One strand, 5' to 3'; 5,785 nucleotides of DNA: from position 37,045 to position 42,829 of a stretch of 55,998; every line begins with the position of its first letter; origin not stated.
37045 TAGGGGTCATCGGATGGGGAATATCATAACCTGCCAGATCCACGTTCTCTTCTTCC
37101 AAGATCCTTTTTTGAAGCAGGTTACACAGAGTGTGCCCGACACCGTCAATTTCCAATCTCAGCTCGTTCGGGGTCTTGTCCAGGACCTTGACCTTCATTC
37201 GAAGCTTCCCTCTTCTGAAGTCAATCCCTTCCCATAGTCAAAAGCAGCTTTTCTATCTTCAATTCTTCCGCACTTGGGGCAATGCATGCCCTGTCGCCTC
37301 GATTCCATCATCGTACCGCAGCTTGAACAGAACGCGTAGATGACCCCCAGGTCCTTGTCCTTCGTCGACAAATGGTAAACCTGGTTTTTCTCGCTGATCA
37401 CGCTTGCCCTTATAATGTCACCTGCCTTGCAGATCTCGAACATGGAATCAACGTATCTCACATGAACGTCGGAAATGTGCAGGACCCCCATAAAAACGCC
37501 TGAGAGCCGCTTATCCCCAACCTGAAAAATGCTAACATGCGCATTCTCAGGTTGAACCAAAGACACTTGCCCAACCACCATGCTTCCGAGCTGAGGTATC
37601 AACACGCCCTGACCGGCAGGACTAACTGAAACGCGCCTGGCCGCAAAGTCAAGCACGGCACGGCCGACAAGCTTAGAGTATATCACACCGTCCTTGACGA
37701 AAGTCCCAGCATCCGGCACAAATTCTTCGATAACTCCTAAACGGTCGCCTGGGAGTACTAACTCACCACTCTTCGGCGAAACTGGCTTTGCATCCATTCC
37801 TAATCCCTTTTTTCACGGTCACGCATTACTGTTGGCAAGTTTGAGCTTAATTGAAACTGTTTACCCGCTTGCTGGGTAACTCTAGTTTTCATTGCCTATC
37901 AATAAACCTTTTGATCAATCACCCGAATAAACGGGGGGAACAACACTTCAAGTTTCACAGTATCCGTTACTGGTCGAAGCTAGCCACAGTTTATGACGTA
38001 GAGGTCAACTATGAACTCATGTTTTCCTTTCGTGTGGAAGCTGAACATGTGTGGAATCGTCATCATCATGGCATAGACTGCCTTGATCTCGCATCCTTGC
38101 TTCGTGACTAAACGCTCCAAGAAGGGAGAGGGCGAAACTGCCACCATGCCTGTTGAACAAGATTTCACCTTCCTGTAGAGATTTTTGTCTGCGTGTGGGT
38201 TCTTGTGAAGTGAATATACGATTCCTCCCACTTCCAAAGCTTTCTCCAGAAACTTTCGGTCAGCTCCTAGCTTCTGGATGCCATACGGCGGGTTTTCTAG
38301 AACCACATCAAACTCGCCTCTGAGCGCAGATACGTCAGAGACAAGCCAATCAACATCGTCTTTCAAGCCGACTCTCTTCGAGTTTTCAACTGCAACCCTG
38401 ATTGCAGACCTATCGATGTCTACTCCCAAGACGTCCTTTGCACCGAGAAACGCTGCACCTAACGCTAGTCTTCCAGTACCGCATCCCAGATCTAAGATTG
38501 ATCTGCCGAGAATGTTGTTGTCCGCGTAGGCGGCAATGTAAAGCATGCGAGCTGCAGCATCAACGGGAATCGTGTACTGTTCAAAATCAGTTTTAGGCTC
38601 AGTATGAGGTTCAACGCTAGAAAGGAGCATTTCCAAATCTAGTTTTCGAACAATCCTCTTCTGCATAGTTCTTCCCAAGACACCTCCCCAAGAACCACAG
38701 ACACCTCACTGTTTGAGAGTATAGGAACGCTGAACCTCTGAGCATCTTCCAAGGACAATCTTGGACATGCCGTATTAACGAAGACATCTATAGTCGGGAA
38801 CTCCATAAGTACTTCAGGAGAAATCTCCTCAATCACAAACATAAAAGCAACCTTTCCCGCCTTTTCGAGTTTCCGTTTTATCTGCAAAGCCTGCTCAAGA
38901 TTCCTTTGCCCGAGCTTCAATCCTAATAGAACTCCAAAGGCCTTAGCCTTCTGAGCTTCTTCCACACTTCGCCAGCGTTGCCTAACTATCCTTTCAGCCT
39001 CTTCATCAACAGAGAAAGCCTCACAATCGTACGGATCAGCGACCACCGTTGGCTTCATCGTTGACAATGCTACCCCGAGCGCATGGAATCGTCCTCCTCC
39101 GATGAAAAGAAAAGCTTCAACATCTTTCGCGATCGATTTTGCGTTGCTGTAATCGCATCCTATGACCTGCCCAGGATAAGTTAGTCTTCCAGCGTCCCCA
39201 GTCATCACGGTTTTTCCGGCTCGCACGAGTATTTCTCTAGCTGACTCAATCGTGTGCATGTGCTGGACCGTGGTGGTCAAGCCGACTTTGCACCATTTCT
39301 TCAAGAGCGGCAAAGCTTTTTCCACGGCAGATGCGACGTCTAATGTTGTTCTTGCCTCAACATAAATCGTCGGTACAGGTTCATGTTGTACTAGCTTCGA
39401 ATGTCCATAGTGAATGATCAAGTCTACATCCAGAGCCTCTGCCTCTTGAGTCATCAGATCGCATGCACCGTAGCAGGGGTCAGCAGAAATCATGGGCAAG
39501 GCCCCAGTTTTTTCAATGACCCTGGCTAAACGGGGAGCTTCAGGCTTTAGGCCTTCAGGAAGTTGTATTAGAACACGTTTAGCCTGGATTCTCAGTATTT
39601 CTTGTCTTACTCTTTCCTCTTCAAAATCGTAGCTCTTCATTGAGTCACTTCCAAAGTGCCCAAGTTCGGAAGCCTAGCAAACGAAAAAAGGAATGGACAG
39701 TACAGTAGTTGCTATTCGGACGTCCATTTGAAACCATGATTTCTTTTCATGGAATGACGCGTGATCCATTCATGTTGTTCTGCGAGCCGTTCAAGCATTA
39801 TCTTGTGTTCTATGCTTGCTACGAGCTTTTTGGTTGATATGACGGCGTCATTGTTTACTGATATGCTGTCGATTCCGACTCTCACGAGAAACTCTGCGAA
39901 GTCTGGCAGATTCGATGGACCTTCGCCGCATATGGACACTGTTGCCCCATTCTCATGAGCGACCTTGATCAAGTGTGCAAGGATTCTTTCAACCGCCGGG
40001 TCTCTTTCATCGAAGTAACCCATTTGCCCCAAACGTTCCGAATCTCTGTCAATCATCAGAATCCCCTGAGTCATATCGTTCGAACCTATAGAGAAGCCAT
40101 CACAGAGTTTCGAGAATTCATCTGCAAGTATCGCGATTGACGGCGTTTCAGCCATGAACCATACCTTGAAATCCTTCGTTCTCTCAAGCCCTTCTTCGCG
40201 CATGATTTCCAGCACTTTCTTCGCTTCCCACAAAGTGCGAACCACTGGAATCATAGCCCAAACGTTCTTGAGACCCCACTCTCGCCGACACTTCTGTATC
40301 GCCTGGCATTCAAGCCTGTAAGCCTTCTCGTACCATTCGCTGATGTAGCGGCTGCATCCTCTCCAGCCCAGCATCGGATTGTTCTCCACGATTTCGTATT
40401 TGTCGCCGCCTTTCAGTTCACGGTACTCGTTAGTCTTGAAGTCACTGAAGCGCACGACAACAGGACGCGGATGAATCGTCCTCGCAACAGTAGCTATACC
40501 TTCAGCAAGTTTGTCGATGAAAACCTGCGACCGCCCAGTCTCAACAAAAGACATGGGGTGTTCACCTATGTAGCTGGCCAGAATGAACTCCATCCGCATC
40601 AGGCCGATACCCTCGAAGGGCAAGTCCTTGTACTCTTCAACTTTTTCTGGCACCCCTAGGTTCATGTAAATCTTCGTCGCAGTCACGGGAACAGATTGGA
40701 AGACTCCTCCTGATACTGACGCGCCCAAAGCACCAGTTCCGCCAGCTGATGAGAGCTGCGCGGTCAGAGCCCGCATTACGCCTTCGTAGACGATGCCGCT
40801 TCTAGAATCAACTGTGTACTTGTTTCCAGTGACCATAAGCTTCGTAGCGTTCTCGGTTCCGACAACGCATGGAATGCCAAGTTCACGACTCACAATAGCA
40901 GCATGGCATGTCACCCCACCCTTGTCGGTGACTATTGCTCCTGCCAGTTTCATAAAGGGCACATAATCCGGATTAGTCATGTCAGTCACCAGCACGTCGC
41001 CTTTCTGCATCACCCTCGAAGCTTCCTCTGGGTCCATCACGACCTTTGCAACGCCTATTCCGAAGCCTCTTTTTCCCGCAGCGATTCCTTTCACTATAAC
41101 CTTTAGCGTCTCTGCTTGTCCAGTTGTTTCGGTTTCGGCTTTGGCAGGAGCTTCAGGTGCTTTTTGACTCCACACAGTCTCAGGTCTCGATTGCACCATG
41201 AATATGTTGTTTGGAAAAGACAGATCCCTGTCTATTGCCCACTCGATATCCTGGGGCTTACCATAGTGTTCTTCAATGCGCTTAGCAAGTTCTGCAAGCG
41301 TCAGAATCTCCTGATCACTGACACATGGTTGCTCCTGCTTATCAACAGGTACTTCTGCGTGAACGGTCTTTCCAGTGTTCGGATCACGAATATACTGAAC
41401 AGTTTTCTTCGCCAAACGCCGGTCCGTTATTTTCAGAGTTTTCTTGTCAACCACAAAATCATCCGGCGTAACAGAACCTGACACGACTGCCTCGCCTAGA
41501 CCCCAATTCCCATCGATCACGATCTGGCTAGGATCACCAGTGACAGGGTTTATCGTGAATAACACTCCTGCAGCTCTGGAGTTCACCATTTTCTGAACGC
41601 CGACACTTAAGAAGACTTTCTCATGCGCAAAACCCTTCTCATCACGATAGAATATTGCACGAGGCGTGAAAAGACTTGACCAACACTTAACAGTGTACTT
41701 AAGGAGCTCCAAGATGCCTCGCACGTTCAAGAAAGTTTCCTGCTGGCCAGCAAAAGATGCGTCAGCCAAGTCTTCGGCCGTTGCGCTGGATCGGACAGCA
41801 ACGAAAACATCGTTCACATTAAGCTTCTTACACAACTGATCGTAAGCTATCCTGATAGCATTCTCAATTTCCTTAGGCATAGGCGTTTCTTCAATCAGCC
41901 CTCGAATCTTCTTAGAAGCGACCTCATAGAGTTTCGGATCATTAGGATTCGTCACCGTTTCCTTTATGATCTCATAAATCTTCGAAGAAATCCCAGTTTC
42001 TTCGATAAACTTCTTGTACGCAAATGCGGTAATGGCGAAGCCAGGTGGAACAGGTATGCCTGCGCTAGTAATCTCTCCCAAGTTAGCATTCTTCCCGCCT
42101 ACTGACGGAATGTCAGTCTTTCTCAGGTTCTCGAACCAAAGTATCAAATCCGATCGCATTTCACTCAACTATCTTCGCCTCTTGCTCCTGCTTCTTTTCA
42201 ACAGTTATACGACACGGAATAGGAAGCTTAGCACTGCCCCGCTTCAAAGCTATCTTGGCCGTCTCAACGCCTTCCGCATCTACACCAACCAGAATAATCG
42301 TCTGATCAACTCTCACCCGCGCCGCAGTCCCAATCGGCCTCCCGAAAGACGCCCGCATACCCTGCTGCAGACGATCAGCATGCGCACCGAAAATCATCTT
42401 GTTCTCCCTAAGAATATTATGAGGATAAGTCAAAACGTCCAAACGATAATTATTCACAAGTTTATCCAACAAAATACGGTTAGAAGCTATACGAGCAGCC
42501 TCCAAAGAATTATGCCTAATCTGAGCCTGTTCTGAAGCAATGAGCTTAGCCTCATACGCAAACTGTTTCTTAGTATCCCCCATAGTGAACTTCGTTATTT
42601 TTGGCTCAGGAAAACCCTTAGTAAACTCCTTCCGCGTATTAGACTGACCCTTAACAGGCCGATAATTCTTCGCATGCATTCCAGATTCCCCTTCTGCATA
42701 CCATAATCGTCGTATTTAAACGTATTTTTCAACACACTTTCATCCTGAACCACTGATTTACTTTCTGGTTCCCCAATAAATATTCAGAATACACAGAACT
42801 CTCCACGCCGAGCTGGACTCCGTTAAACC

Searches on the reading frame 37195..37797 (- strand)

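Call 24: search_protein_families(library=pfam, proteins=[window:37195-37797:-], max_evalue=0.001)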
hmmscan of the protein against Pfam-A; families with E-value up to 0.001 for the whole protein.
window:37195-37797:- (200 aa): 3 families
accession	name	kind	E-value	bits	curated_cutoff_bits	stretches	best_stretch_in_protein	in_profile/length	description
PF14382.12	ECR1_N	-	4.7e-10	39.5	27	1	13-46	1-34/38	Exosome complex exonuclease RRP4 N-terminal region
PF10447.15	EXOSC1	-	0.00024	22.2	21.2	0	67-117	1-48/112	Exosome component EXOSC1/CSL4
PF09297.16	Zn_ribbon_NUD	-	0.00096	19.3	24.8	0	155-179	4-30/32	NADH pyrophosphatase zinc ribbon domain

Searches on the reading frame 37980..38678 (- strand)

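Call 24: search_protein_families(library=pfam, proteins=[window:37980-38678:-], max_evalue=0.001)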
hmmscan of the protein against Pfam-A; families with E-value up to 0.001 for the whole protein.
window:37980-38678:- (232 aa): 11 families
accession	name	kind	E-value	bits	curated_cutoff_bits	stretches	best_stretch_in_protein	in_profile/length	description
PF06325.19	PrmA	-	5.6e-14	52.8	22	1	58-129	162-233/296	Ribosomal protein L11 methyltransferase (PrmA)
PF05175.20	MTS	-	1.9e-12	47.6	23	1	39-136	16-112/170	Methyltransferase small domain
PF13847.12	Methyltransf_31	-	1.4e-11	44.8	27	1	60-155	6-108/145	Methyltransferase domain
PF01170.24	UPF0020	-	4.2e-11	43.4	22.3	1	58-135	29-134/197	RMKL-like, methyltransferase domain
PF13649.12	Methyltransf_25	-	7.2e-11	43.1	27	1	61-127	1-69/97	Methyltransferase domain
PF03602.21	Cons_hypoth95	-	2.6e-08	34.2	24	1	54-161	38-155/182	Conserved hypothetical protein 95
PF08241.18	Methyltransf_11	-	1.1e-07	32.8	21.2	1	62-127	1-65/95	Methyltransferase domain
PF08242.18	Methyltransf_12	-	4e-06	27.9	30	1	62-127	1-70/98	Methyltransferase domain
PF01209.24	Ubie_methyltran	-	3.3e-05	23.8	20.1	1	54-158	44-153/233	ubiE/COQ5 methyltransferase family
PF13489.12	Methyltransf_23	-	6.6e-05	23.1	27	1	49-126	14-85/164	Methyltransferase domain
PF09445.16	Methyltransf_15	-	0.00094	19.2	22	0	59-133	2-82/165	RNA cap guanine-N2 methyltransferase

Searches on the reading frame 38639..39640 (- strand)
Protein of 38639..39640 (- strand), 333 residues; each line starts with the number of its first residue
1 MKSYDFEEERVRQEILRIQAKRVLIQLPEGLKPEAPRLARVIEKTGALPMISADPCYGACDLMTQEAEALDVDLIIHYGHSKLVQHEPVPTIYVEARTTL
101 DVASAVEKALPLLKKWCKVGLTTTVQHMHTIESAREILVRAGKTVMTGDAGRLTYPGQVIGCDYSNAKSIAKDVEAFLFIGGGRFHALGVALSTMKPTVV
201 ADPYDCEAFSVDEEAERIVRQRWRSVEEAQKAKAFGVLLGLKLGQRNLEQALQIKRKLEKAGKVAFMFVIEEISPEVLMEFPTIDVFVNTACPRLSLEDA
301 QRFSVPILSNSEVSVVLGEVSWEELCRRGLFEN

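Call 24: search_protein_families(library=pfam, proteins=[window:38639-39640:-], max_evalue=0.001)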
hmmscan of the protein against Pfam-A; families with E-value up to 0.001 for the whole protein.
window:38639-39640:- (333 aa): 1 family
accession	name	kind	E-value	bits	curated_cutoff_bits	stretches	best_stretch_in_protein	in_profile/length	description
PF01866.22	Diphthamide_syn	-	1.6e-89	300.8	33.2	1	27-323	1-298/302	Putative diphthamide synthesis protein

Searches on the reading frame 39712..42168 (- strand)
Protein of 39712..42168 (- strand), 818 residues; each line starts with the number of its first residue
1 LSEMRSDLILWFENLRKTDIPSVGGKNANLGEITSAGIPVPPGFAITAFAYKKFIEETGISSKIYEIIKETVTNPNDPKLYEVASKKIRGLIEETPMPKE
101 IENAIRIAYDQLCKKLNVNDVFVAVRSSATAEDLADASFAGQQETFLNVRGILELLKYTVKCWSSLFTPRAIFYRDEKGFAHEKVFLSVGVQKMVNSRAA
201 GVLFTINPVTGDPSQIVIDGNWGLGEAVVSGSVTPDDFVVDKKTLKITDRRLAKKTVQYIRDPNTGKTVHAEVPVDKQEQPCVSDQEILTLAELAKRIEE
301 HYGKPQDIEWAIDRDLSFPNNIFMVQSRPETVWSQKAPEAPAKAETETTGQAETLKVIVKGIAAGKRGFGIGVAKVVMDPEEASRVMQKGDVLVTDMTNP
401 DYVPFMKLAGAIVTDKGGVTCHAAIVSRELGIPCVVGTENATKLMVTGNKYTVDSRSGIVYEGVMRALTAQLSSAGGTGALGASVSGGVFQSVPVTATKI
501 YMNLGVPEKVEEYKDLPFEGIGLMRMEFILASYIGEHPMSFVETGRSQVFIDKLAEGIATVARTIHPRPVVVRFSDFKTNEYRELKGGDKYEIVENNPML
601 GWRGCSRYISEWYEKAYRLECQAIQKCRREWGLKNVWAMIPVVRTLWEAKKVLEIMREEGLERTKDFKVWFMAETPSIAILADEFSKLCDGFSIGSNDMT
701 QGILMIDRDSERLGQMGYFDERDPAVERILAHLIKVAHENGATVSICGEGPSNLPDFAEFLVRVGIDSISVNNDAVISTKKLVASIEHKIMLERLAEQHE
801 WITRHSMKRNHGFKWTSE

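Call 24: search_protein_families(library=pfam, proteins=[window:39712-42168:-], max_evalue=0.001)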
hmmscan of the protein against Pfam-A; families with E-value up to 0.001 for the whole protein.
window:39712-42168:- (818 aa): 3 families
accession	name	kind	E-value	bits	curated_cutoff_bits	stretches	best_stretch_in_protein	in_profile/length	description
PF01326.24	PPDK_N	-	9.3e-123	410.1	27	1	21-347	2-326/328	Pyruvate phosphate dikinase, AMP/ATP-binding domain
PF02896.24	PEP-utilizers_C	-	3.1e-72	243.6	22.8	1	493-787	15-292/293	PEP-utilising enzyme, PEP-binding domain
PF00391.29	PEP-utilizers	-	5.5e-26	90.4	23.1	1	388-458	2-72/72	PEP-utilising enzyme, mobile domain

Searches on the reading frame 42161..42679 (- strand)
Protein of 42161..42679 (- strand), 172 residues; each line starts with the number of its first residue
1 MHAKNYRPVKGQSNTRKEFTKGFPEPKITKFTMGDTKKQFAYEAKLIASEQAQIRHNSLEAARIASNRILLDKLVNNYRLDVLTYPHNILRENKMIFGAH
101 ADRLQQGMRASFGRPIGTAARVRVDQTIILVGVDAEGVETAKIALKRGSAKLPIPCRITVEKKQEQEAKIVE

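Call 81: search_protein_families(library=pfam, proteins=[window:42161-42679:-], max_evalue=0.001)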
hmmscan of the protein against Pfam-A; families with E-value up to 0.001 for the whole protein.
window:42161-42679:- (172 aa): 1 family
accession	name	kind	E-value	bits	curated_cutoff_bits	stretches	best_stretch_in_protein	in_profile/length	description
PF00252.24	Ribosomal_L16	-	3.5e-26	92.1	27.9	1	13-158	5-131/132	Ribosomal protein L16p/L10e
